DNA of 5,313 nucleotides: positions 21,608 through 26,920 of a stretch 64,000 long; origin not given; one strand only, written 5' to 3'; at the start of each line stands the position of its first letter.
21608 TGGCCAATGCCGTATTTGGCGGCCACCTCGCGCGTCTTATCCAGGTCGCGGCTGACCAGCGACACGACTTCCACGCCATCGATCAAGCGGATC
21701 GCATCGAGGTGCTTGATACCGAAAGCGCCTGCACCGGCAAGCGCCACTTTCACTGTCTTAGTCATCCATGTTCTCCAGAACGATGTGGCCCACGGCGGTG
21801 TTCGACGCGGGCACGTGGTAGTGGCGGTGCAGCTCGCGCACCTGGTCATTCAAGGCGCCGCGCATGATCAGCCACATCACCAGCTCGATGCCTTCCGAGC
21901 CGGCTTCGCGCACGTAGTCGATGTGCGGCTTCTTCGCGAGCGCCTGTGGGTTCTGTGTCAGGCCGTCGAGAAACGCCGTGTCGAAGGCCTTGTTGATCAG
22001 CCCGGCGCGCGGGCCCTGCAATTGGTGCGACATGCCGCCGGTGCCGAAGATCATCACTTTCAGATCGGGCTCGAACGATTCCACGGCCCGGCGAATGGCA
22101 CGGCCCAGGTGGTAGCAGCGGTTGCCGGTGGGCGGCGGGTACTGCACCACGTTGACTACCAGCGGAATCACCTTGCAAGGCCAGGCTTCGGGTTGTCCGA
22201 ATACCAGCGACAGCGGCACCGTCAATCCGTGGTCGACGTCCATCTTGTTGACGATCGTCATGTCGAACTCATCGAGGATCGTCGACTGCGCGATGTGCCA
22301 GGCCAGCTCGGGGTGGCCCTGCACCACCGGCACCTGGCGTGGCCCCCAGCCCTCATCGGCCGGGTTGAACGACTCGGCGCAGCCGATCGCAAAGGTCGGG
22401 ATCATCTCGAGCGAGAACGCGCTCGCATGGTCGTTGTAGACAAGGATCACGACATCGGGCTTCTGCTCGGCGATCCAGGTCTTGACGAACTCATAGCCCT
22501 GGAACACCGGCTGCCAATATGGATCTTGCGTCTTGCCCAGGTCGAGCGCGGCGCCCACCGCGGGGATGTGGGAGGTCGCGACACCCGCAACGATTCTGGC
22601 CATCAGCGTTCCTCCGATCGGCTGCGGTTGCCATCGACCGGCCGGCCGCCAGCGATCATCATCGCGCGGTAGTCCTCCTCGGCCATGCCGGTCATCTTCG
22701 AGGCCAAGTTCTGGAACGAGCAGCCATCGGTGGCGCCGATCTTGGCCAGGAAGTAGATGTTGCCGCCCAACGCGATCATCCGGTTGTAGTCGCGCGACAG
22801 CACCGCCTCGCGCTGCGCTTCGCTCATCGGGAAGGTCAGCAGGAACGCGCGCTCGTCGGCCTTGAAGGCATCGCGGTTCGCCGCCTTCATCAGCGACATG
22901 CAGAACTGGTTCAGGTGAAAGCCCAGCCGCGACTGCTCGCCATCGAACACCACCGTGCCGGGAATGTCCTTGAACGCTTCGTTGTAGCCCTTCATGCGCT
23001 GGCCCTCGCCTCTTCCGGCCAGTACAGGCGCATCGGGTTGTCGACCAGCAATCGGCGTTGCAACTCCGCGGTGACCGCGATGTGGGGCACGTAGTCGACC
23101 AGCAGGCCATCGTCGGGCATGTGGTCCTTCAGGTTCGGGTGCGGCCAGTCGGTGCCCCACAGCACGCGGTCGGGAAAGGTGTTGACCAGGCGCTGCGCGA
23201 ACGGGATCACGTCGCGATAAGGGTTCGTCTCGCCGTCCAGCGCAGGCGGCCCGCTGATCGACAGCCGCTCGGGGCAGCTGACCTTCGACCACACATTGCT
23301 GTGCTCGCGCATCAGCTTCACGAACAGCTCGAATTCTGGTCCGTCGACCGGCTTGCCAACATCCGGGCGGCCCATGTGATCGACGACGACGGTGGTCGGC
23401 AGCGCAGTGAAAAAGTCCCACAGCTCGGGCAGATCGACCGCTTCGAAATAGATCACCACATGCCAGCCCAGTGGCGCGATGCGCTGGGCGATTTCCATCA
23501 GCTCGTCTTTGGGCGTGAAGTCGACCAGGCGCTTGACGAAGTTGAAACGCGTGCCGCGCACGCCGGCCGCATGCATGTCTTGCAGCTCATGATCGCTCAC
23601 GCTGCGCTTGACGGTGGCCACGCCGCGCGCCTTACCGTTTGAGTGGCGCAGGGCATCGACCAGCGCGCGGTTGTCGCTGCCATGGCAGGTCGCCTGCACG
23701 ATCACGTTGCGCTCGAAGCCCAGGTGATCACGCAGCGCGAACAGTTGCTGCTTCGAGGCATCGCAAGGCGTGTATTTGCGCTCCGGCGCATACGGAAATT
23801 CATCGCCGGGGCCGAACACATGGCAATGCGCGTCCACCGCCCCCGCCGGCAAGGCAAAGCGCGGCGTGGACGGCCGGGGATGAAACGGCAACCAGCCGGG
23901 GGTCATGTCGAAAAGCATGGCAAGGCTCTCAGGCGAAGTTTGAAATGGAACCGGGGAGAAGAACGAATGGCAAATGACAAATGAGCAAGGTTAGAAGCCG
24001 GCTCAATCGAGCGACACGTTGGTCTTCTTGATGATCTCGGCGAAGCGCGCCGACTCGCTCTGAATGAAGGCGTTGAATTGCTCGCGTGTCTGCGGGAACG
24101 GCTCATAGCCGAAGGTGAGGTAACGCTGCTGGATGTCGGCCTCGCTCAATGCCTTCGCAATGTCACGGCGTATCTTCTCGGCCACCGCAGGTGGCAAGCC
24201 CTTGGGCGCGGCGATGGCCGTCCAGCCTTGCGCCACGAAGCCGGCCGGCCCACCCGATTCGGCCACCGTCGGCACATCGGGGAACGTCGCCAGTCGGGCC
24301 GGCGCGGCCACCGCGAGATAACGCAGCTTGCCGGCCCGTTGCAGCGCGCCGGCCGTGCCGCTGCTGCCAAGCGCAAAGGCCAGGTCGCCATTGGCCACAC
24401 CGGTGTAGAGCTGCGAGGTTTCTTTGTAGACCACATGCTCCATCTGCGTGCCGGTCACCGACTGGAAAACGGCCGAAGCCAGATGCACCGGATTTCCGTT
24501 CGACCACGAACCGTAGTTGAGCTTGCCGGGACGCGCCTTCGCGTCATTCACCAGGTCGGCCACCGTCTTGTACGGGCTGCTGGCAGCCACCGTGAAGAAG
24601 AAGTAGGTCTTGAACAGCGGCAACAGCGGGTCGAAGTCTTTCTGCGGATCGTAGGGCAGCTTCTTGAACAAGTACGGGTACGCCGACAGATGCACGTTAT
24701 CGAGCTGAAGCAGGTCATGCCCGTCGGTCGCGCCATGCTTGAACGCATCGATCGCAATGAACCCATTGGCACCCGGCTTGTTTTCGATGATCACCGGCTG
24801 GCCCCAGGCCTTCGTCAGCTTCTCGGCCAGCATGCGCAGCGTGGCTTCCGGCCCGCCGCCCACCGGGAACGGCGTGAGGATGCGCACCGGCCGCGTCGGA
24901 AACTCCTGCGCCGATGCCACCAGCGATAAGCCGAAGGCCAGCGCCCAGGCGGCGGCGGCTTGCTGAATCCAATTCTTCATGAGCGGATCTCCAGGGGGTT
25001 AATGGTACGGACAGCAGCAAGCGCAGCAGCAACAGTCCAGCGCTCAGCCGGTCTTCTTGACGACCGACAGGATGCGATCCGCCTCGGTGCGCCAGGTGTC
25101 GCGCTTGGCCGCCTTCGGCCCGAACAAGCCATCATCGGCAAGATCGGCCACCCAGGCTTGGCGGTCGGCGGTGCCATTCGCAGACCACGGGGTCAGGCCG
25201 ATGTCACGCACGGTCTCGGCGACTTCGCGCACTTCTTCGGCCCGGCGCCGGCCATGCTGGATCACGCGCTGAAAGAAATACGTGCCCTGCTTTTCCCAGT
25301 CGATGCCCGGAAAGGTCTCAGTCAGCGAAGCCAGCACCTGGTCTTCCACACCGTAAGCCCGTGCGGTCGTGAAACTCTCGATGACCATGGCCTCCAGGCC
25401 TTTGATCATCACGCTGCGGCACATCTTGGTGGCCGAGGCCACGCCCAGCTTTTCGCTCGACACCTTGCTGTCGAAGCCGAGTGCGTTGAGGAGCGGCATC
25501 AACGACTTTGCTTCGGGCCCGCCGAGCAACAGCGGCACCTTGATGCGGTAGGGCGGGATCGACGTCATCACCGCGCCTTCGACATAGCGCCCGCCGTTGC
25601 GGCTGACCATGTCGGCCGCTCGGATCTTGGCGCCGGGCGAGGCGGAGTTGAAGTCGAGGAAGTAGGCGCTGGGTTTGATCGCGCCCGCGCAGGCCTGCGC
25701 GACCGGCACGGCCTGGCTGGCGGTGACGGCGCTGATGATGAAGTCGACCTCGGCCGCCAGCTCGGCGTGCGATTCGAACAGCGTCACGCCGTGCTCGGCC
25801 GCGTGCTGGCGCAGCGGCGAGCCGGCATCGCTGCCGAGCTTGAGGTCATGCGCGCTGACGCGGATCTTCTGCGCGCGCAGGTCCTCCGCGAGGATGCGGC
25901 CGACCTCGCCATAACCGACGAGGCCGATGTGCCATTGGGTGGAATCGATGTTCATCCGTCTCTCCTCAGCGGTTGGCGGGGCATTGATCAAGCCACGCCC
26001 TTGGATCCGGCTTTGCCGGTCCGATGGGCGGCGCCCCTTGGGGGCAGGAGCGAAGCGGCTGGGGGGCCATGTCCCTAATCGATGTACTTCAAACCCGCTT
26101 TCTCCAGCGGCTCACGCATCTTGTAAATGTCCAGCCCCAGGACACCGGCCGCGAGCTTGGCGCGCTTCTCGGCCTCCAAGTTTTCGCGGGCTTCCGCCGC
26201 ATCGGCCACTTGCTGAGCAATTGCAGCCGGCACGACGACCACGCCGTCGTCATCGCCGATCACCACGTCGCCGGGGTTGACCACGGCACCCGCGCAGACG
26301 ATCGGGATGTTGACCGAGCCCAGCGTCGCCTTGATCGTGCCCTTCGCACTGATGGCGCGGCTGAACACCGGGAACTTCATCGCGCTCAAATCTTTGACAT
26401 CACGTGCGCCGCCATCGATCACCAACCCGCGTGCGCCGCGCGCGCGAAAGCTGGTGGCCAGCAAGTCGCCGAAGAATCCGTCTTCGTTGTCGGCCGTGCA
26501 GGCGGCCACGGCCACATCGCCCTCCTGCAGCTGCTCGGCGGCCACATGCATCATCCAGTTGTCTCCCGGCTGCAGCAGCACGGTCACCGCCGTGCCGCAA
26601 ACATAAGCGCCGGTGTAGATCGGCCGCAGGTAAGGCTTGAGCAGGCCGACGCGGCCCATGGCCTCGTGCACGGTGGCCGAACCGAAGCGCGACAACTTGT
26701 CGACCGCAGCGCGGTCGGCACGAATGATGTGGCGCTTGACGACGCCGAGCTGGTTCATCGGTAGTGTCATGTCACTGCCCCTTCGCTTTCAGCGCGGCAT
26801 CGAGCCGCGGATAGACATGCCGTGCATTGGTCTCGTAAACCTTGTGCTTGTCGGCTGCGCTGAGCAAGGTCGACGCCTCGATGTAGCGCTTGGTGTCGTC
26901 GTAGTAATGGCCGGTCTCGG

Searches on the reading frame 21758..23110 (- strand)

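Call 34: search_protein_families(library=pfam, proteins=[window:21758-23110:-], max_evalue=0.001)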
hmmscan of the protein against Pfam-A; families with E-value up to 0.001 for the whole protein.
window:21758-23110:- (450 aa): 1 family
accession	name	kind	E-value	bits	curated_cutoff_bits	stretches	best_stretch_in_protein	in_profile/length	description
PF02900.23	LigB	-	2e-81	273.5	26.3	1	178-440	4-268/269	Catalytic LigB subunit of aromatic ring-opening dioxygenase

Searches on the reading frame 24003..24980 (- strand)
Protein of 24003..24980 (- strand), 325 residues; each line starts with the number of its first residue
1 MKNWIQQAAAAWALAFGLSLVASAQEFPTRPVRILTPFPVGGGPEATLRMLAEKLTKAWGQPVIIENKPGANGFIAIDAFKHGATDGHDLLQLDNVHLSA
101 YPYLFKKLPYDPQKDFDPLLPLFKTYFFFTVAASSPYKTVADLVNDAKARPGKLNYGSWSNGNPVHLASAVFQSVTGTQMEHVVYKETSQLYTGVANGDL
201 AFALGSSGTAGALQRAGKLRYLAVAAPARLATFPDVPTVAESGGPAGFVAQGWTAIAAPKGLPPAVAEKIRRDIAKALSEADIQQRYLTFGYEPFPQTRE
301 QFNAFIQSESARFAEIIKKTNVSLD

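Call 34: search_protein_families(library=pfam, proteins=[window:24003-24980:-], max_evalue=0.001)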
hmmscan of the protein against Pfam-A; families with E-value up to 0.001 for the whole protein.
window:24003-24980:- (325 aa): 1 family
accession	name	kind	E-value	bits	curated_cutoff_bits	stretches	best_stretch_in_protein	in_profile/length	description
PF03401.19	TctC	-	1.5e-59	202.2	27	1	49-321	3-273/274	Tripartite tricarboxylate transporter family receptor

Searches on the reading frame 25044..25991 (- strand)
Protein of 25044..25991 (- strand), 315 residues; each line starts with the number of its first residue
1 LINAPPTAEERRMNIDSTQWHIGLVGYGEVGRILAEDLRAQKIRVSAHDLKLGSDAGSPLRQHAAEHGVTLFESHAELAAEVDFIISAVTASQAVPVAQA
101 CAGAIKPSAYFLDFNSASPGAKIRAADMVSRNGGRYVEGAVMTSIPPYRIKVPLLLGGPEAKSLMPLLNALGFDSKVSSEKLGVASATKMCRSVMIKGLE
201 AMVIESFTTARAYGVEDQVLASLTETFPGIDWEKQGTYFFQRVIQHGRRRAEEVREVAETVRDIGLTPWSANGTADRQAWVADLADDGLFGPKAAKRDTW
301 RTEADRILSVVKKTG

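Call 35: search_protein_families(library=pfam, proteins=[window:25044-25991:-], max_evalue=0.001)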
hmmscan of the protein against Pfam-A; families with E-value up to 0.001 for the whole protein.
window:25044-25991:- (315 aa): 4 families
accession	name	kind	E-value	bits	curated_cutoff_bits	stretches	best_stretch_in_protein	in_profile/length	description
PF09130.16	DUF1932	-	6.2e-19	68.1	25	1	210-281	1-70/70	Domain of unknown function (DUF1932)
PF03446.21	NAD_binding_2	-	8.7e-08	32.8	21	1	22-139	2-117/161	NAD binding domain of 6-phosphogluconate dehydrogenase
PF03807.23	F420_oxidored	-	1.4e-06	29.3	21.6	1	22-101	2-79/94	NADP oxidoreductase coenzyme F420-dependent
PF02826.25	2-Hacid_dh_C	-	2.7e-05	24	25.1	1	11-93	28-103/178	D-isomer specific 2-hydroxyacid dehydrogenase, NAD binding domain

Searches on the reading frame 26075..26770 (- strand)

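Call 35: search_protein_families(library=pfam, proteins=[window:26075-26770:-], max_evalue=0.001)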
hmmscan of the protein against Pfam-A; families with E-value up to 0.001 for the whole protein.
window:26075-26770:- (231 aa): 1 family
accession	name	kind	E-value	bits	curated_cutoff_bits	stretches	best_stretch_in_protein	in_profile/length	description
PF03737.21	RraA-like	-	6.9e-45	153.4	24.5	1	32-179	2-152/152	Aldolase/RraA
